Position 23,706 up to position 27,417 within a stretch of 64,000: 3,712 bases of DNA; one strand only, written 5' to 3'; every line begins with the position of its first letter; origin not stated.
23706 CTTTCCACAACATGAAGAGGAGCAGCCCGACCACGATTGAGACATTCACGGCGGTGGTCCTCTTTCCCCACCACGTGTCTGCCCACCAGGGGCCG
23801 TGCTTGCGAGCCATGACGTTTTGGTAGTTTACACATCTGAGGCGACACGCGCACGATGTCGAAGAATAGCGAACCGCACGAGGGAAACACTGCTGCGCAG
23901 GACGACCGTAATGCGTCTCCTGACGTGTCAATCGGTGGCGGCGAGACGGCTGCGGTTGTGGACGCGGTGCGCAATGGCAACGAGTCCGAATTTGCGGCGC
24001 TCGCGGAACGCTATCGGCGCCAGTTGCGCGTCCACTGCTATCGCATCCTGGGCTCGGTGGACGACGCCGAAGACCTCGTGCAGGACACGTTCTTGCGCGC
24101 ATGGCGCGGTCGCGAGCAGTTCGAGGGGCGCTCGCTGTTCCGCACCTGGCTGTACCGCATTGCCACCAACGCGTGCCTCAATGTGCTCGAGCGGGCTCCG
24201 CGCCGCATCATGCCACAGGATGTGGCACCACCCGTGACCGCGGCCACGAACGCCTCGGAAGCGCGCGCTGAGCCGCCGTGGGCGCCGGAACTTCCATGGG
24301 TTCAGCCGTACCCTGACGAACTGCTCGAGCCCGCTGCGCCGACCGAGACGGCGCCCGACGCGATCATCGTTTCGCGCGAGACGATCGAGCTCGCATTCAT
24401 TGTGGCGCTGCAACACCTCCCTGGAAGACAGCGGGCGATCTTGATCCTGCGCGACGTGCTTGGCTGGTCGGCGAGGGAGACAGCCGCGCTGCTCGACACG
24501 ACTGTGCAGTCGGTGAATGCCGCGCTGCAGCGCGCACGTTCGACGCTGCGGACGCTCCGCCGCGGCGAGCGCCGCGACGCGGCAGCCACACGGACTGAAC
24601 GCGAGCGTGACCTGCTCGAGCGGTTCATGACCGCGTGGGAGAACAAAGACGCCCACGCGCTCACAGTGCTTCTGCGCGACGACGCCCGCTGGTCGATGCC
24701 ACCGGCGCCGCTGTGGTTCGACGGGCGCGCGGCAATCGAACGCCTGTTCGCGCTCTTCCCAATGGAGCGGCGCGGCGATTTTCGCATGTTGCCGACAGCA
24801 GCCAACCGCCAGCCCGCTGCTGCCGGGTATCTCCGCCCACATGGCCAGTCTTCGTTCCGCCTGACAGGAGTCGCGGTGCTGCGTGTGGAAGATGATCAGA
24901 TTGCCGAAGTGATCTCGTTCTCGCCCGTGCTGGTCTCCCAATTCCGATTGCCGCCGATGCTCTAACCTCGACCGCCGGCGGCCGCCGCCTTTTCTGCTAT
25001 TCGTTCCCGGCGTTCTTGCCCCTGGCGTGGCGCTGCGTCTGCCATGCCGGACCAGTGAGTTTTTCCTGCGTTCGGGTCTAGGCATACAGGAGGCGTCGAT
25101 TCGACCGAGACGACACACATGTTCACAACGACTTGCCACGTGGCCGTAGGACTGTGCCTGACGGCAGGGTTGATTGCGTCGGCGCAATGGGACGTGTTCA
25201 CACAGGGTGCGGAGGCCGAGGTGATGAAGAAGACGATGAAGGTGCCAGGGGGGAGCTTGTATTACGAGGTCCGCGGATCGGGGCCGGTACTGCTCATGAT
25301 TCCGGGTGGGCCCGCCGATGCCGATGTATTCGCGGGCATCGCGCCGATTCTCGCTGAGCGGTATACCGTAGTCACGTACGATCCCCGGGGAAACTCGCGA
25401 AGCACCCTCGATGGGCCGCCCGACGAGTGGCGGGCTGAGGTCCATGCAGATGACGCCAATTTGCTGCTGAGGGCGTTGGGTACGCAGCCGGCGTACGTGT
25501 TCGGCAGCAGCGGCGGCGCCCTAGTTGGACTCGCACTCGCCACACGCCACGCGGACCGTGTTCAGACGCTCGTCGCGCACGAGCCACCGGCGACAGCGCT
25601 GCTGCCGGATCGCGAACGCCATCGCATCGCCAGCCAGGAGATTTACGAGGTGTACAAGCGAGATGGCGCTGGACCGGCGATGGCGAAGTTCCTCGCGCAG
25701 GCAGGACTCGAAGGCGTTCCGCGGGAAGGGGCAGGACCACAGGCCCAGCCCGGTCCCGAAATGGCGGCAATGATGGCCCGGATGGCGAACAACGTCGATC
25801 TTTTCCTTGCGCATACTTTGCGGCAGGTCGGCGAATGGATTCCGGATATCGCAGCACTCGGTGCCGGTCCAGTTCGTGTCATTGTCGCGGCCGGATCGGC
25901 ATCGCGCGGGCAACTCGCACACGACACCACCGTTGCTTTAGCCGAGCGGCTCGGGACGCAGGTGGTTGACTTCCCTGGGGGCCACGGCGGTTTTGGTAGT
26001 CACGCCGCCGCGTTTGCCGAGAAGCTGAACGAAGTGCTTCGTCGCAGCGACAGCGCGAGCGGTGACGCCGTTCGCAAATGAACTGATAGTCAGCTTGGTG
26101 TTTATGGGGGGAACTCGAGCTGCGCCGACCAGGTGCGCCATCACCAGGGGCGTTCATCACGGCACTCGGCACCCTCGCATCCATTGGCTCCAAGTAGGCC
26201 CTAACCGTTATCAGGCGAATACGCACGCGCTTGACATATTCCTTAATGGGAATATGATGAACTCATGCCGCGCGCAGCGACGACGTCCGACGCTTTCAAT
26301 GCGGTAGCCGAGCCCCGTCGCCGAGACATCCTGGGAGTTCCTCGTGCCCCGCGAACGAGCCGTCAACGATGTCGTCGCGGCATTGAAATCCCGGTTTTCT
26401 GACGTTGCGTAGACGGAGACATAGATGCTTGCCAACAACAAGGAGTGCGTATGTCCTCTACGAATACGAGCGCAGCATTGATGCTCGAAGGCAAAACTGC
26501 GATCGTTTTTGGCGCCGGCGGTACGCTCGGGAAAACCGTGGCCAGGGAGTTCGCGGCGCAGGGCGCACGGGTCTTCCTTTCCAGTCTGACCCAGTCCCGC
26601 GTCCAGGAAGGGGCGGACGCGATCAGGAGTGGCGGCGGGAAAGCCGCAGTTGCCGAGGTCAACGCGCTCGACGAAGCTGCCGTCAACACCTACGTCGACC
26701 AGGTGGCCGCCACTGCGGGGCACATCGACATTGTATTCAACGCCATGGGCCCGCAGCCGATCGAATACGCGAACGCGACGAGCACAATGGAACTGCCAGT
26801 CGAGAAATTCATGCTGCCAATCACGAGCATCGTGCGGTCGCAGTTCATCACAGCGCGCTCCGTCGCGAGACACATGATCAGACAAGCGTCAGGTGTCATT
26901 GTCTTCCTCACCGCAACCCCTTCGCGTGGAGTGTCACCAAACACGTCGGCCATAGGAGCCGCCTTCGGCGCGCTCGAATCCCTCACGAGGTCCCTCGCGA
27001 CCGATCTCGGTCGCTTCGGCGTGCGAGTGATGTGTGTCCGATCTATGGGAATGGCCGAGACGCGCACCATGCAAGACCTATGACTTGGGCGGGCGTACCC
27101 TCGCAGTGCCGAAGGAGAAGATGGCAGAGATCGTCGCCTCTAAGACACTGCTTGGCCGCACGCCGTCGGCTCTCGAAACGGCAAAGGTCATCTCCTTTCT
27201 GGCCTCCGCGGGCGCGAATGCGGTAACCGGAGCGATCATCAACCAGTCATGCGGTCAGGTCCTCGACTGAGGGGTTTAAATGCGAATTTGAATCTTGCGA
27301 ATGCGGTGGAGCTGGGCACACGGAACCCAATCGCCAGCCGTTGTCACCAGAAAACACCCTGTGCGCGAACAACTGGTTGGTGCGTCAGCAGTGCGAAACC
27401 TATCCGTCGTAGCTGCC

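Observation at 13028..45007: Inverted pair of about 112-nt tRNA-Pro-like 3' fragments bracketing about 32 kb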

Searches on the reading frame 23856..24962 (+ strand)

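Call 16: search_protein_families(library=pfam, proteins=[window:23856-24962:+], max_evalue=0.01)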
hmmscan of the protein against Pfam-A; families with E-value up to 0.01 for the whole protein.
window:23856-24962:+ (369 aa): 6 families
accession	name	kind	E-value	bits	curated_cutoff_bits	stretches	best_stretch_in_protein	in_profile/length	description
PF04542.20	Sigma70_r2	-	8.7e-20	70.7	24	1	49-114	1-68/71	Sigma-70 region 2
PF08281.18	Sigma70_r4_2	-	1.2e-14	54.1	25.7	1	180-231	3-54/54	Sigma-70, region 4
PF12680.13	SnoaL_2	-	8e-12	46.1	27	1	255-352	2-102/102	SnoaL-like domain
PF04545.22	Sigma70_r4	-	1.4e-05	24.9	24.1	1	184-232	1-49/50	Sigma-70, region 4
PF22029.2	PhyR_sigma2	-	0.00016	22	27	1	64-102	15-53/55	Sigma2 domain of PhyR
PF14534.12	DUF4440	-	0.0023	18.8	25.2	1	252-302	3-50/107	Domain of unknown function (DUF4440)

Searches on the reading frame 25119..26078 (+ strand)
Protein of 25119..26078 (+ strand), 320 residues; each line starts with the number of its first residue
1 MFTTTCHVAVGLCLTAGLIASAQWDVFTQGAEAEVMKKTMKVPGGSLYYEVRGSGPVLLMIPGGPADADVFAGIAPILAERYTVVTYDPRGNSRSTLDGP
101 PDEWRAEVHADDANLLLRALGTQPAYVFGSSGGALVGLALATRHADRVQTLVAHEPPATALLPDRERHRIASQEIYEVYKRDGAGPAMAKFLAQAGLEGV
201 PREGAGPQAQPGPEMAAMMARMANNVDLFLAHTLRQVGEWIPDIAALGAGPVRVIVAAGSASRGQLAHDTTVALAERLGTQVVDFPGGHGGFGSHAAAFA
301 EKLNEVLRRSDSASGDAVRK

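Call 16: search_protein_families(library=pfam, proteins=[window:25119-26078:+], max_evalue=0.01)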
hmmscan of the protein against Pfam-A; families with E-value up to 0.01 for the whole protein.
window:25119-26078:+ (320 aa): 3 families
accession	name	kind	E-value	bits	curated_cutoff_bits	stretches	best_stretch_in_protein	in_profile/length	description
PF00561.26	Abhydrolase_1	-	5.3e-20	72.6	25.8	1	56-166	1-114/245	alpha/beta hydrolase fold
PF12697.13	Abhydrolase_6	-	6.7e-11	43.7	26.3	1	58-301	1-216/217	Alpha/beta hydrolase family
PF12146.15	Hydrolase_4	-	3.5e-05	23.7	27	1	58-154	7-107/239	Serine aminopeptidase, S33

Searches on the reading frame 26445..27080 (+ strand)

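Call 17: search_protein_families(library=pfam, proteins=[window:26445-27080:+], max_evalue=0.01)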
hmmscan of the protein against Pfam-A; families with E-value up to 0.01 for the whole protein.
window:26445-27080:+ (212 aa): 5 families
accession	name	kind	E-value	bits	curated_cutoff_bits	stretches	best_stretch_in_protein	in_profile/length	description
PF00106.31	adh_short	-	9.7e-28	97.4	26.6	1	17-210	1-188/195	short chain dehydrogenase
PF13561.12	adh_short_C2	-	5.9e-27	95.2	27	1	27-209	7-181/236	Enoyl-(Acyl carrier protein) reductase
PF08659.16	KR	-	1.7e-05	25.3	22.6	1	18-100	2-88/180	KR domain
PF02737.24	3HCDH_N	-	0.00095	19.6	22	1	20-95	3-75/180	3-hydroxyacyl-CoA dehydrogenase, NAD binding domain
PF00670.27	AdoHcyase_NAD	-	0.0028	18.2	27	0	8-48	15-54/162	S-adenosyl-L-homocysteine hydrolase, NAD binding domain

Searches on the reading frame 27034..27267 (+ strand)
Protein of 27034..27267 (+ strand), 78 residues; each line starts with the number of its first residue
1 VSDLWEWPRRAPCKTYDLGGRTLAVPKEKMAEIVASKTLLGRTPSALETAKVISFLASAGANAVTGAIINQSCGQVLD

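Call 17: search_protein_families(library=pfam, proteins=[window:27034-27267:+], max_evalue=0.01)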
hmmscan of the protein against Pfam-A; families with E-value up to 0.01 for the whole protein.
window:27034-27267:+ (78 aa): 1 family
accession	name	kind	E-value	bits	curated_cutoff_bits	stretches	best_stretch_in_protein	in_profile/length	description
PF13561.12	adh_short_C2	-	0.00029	20.9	27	1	27-74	187-234/236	Enoyl-(Acyl carrier protein) reductase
